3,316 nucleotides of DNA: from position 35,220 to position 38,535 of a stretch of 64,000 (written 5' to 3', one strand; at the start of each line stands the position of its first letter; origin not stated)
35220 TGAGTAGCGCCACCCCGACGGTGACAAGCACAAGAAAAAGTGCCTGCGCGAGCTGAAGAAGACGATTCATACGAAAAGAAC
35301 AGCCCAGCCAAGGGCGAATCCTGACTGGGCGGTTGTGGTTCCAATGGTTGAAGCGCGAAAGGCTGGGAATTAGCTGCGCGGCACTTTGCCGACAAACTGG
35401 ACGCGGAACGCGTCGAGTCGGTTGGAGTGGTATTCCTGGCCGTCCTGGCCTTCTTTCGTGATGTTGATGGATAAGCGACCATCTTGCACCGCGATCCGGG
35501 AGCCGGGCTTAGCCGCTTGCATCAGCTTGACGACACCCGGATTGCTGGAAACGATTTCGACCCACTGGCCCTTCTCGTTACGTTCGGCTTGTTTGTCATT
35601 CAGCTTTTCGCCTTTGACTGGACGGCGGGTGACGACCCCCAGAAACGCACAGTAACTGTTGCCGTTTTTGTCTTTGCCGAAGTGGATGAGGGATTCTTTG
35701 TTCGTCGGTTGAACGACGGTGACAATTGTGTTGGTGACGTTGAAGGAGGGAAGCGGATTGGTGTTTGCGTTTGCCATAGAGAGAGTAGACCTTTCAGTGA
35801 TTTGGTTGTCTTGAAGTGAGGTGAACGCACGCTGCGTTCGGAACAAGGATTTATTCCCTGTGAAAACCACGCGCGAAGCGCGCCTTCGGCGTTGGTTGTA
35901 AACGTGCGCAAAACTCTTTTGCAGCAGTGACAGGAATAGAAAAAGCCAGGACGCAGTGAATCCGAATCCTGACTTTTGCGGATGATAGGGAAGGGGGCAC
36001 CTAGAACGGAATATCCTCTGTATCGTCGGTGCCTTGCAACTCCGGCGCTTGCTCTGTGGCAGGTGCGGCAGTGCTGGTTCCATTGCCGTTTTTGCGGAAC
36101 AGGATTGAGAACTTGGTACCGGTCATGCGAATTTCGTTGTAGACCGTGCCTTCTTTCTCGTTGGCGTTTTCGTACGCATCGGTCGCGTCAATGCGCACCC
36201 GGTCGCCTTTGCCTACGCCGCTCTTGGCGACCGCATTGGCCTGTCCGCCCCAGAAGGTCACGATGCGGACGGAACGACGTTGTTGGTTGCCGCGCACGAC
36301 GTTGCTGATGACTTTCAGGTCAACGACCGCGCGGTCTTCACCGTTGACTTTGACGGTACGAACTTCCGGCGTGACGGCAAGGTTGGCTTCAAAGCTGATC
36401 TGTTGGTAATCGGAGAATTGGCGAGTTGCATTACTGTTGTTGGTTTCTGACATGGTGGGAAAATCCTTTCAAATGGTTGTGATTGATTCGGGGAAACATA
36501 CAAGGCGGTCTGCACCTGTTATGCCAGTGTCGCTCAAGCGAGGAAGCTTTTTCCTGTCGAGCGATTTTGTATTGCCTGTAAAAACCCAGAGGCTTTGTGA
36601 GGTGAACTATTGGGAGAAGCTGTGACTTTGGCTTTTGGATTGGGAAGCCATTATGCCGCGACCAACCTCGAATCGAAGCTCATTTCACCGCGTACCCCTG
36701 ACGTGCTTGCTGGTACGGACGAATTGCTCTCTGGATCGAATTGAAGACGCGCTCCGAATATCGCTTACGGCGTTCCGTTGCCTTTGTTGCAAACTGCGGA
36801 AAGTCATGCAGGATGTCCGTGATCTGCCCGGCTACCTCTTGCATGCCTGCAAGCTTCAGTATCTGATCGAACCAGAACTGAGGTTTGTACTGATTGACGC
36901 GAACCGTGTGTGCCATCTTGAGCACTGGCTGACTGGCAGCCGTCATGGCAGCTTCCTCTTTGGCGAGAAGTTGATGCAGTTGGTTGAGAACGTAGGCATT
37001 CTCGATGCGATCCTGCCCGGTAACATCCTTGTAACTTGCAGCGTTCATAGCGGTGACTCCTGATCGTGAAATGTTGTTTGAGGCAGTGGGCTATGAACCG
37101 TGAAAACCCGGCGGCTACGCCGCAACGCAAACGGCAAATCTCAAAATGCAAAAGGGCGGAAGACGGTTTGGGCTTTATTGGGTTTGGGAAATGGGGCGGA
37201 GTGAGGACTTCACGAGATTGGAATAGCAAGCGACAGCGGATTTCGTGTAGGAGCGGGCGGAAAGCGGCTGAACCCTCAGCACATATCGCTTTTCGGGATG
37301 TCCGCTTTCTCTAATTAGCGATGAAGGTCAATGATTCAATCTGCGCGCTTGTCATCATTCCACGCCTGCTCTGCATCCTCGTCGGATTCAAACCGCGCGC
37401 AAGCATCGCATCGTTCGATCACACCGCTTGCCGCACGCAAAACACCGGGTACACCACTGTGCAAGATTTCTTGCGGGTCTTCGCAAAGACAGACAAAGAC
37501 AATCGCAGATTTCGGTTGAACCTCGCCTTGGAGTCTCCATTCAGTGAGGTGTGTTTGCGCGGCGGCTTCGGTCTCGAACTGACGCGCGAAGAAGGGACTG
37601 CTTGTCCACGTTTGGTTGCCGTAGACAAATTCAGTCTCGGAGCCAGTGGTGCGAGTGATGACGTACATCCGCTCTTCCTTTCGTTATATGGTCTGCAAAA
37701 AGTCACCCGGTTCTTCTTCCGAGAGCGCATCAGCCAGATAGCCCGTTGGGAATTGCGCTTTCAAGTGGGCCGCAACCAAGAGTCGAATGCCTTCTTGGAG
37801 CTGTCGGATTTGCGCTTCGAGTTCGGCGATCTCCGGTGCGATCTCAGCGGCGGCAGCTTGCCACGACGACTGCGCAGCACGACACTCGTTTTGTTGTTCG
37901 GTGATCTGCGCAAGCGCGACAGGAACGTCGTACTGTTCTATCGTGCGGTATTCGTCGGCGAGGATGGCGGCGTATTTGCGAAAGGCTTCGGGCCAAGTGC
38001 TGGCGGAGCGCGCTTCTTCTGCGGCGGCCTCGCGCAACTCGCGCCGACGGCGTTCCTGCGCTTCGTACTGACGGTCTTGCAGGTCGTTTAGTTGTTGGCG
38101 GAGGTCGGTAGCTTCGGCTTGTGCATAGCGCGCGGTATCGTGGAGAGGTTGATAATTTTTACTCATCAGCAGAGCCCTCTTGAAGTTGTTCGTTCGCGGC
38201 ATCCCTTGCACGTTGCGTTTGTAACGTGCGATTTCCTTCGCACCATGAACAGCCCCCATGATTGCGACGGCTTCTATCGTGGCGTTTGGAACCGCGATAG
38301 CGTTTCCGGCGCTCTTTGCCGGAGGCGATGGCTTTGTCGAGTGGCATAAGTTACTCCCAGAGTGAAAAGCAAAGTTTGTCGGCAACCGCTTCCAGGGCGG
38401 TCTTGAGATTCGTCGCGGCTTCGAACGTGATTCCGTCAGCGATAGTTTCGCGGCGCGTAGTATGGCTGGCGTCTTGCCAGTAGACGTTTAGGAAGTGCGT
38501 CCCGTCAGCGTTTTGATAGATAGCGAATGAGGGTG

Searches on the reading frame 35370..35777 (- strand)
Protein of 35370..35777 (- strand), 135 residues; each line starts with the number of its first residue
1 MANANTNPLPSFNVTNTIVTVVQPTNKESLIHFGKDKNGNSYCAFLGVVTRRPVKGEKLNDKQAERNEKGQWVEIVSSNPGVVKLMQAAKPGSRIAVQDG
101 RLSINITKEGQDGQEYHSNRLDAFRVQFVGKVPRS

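Call 14: search_protein_families(library=pfam, proteins=[window:35370-35777:-], max_evalue=0.1)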
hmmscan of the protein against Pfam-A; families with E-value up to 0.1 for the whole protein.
window:35370-35777:- (135 aa): 1 family
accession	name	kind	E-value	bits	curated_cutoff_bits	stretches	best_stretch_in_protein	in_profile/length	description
PF00436.31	SSB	-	1.7e-05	25.3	26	1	37-128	20-103/104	Single-strand binding protein family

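Call 15: search_protein_families(library=phrogs, proteins=[window:35370-35777:-], max_evalue=0.1)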
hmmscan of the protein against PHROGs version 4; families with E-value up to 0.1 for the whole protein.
window:35370-35777:- (135 aa): 0 families

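Call 19: find_homologous_proteins(query=window:35370-35777:-)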
Query window:35370-35777:- (135 aa): 5 proteins with E <= 0.001 among 21 candidates.
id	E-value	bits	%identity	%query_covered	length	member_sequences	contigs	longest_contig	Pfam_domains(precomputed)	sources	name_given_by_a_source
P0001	4.1e-83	293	99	100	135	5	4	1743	PF00436.32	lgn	-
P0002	2.4e-81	288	96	100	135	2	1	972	-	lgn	-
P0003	4.2e-60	219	75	99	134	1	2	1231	-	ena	-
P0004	6.5e-51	189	66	98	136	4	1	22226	-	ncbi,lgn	-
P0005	1.1e-21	95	44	95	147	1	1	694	-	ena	-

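Call 23: find_encoding_contigs(protein=P0004, flank=10000)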
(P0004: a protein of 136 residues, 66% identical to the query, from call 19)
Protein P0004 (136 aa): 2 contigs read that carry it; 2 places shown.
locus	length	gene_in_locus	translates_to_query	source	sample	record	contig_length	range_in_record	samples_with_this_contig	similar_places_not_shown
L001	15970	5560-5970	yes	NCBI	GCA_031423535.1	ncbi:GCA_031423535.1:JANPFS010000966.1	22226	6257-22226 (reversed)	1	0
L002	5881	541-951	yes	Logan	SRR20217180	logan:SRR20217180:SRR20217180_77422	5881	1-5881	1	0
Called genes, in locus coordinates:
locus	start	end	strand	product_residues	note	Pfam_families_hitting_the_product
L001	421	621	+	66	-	-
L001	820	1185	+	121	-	-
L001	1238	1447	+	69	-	-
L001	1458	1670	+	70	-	-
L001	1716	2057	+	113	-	-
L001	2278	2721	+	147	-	-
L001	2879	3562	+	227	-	-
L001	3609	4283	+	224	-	-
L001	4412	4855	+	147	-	-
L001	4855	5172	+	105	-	PF00075:RNase_H, PF13456:RVT_3 (weak)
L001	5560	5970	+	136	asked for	-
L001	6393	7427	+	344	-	-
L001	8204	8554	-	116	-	-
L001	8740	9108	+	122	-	-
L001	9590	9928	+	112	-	-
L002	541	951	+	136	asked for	-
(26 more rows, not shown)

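Call 24: find_encoding_contigs(protein=P0001, flank=10000)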
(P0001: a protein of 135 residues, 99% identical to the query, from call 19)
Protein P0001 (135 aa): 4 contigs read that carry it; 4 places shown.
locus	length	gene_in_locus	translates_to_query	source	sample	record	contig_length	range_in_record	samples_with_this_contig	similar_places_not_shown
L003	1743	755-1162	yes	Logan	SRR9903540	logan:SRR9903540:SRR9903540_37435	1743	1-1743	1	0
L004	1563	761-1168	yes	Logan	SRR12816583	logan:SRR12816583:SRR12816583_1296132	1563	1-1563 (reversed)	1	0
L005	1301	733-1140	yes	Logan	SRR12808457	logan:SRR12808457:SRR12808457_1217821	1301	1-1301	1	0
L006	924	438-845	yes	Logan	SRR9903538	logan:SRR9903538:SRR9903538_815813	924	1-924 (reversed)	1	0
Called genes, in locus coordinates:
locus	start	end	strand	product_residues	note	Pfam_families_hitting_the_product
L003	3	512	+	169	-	?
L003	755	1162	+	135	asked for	PF00436:SSB (weak)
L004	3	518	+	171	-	?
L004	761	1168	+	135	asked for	PF00436:SSB (weak)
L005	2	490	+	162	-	?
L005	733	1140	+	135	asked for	PF00436:SSB (weak)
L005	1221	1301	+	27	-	?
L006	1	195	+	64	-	?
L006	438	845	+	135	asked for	PF00436:SSB (weak)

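Call 25: find_encoding_contigs(protein=P0003, flank=10000)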
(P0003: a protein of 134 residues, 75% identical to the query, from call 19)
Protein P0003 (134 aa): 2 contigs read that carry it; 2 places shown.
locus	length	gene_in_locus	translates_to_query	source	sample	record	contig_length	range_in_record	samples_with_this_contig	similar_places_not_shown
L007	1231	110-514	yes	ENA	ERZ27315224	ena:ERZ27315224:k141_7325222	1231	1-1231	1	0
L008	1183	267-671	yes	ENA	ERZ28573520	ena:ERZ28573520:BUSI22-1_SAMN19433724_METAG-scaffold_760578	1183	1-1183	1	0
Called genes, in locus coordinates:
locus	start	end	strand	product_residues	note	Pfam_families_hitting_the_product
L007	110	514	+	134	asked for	-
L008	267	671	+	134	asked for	-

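Call 85: search_protein_families(library=ncbifam, proteins=[window:35370-35777:-], max_evalue=0.01)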
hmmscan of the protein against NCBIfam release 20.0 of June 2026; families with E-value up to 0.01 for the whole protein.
window:35370-35777:- (135 aa): 0 families

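Call 98: find_encoding_contigs(protein=window:35370-35777:-, flank=3000, max_places=6)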
Protein window:35370-35777:- (135 aa): 4 contigs read that carry it; 3 places shown.
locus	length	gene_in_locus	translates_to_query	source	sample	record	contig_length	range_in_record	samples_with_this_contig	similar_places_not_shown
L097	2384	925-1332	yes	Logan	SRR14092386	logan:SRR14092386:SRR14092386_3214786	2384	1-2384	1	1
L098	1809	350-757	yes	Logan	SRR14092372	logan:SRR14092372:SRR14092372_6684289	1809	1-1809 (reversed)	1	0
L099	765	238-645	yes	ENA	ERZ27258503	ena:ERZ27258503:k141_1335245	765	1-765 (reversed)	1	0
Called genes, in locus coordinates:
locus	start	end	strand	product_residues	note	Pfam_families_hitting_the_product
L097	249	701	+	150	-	-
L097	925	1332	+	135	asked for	-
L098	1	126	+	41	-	?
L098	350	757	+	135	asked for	-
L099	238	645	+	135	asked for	-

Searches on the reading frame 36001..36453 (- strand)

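Call 14: search_protein_families(library=pfam, proteins=[window:36001-36453:-], max_evalue=0.1)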
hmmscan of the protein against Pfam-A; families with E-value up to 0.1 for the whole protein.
window:36001-36453:- (150 aa): 1 family
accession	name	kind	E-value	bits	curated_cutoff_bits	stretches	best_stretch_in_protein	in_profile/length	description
PF00436.31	SSB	-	0.00065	20.2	26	1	18-104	3-90/104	Single-strand binding protein family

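Call 15: search_protein_families(library=phrogs, proteins=[window:36001-36453:-], max_evalue=0.1)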
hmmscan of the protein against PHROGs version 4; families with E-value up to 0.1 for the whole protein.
window:36001-36453:- (150 aa): 2 families
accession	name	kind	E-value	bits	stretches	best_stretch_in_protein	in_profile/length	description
phrog_44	-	DNA, RNA and nucleotide metabolism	0.0016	19.2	1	9-150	80-228/271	single strand DNA binding protein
phrog_21534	-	unknown function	0.011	16.9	1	61-141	33-110/149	-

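Call 85: search_protein_families(library=ncbifam, proteins=[window:36001-36453:-], max_evalue=0.01)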
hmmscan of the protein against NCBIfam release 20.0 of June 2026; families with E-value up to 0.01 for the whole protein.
window:36001-36453:- (150 aa): 0 families

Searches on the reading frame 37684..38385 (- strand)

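Call 14: search_protein_families(library=pfam, proteins=[window:37684-38385:-], max_evalue=0.1)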
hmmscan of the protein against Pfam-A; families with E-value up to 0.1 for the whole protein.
window:37684-38385:- (233 aa): 2 families
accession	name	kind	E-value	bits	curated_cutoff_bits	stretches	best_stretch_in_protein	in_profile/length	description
PF17045.10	CEP63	-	0.0031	17.8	33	1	89-211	55-174/263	Centrosomal protein of 63 kDa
PF01855.24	POR_N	-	0.068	13.3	27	1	67-175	117-225/231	Pyruvate flavodoxin/ferredoxin oxidoreductase, thiamine diP-bdg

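Call 15: search_protein_families(library=phrogs, proteins=[window:37684-38385:-], max_evalue=0.1)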
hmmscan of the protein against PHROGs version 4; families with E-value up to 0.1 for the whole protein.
window:37684-38385:- (233 aa): 6 families
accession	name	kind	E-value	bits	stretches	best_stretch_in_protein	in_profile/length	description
phrog_491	-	DNA, RNA and nucleotide metabolism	0.013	16.1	1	146-213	12-83/176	Mu Gam-like end protection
phrog_3999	-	unknown function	0.022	15.9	0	160-198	67-105/107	-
phrog_2199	-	integration and excision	0.025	14.7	1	49-206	106-220/356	transposase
phrog_9583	-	unknown function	0.057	15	0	74-112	37-75/113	-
phrog_1244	-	unknown function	0.069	13.5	0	151-198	28-75/157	-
phrog_77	-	DNA, RNA and nucleotide metabolism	0.092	12.2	0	95-200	497-570/967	SbcC-like subunit of palindrome specific endonuclease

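Call 85: search_protein_families(library=ncbifam, proteins=[window:37684-38385:-], max_evalue=0.01)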
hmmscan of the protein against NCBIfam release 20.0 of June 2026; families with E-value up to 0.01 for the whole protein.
window:37684-38385:- (233 aa): 1 family
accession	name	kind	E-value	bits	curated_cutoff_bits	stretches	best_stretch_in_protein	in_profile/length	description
NF003034.1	PRK03918.1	equivalog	0.0051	14.8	700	1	73-207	297-435/878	DNA double-strand break repair ATPase Rad50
